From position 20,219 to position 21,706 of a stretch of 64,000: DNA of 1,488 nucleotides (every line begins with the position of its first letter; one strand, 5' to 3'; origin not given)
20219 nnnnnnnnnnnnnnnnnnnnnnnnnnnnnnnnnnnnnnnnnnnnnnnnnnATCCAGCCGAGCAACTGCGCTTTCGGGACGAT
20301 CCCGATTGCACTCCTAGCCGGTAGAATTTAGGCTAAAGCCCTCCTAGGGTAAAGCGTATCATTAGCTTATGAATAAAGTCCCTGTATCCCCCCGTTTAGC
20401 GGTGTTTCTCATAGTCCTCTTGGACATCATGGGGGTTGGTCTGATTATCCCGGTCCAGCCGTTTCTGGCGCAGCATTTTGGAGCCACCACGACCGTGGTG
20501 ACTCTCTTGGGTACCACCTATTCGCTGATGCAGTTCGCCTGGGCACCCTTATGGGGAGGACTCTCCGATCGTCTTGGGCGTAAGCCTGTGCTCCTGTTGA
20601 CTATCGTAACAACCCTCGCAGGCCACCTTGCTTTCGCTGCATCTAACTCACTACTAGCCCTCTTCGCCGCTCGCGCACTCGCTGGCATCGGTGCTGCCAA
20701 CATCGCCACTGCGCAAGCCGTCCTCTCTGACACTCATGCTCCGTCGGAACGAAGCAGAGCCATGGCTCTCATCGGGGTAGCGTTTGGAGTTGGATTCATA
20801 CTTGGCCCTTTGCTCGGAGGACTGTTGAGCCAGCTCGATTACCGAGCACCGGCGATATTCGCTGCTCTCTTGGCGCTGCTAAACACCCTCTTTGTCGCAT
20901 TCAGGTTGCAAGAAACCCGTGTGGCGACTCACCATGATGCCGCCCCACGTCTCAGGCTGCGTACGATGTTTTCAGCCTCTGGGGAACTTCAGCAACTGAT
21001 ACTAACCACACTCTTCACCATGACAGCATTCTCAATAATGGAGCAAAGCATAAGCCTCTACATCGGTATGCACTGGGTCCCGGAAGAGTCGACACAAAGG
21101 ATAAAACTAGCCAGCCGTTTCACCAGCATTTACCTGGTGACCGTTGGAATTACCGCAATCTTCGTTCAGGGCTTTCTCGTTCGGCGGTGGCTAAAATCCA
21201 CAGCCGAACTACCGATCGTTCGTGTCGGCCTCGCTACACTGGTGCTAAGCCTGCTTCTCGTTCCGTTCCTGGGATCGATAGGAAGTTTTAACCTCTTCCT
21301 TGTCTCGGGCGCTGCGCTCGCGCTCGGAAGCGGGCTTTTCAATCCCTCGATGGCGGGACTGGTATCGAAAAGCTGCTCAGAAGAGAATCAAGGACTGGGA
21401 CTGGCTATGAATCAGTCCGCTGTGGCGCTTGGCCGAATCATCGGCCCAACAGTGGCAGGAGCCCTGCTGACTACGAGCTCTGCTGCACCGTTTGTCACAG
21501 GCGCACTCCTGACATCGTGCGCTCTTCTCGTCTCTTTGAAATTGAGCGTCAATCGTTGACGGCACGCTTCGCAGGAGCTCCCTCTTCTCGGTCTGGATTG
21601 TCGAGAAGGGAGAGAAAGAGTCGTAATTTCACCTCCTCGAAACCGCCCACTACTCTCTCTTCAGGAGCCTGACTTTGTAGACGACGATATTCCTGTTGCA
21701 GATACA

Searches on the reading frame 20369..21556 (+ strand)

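Call 16: search_protein_families(library=pfam, proteins=[window:20369-21556:+], max_evalue=0.01)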
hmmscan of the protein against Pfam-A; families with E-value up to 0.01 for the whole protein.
window:20369-21556:+ (396 aa): 3 families
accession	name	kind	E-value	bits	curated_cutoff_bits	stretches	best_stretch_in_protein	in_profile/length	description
PF07690.21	MFS_1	-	6.9e-50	170.3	33.4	2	12-301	1-291/347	Major Facilitator Superfamily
PF06779.20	MFS_4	-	0.00073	19.4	26.3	1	16-166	199-353/364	Uncharacterised MFS-type transporter YbfB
PF06609.19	TRI12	-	0.0013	17.7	23.2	1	44-151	80-187/599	Fungal trichothecene efflux pump (TRI12)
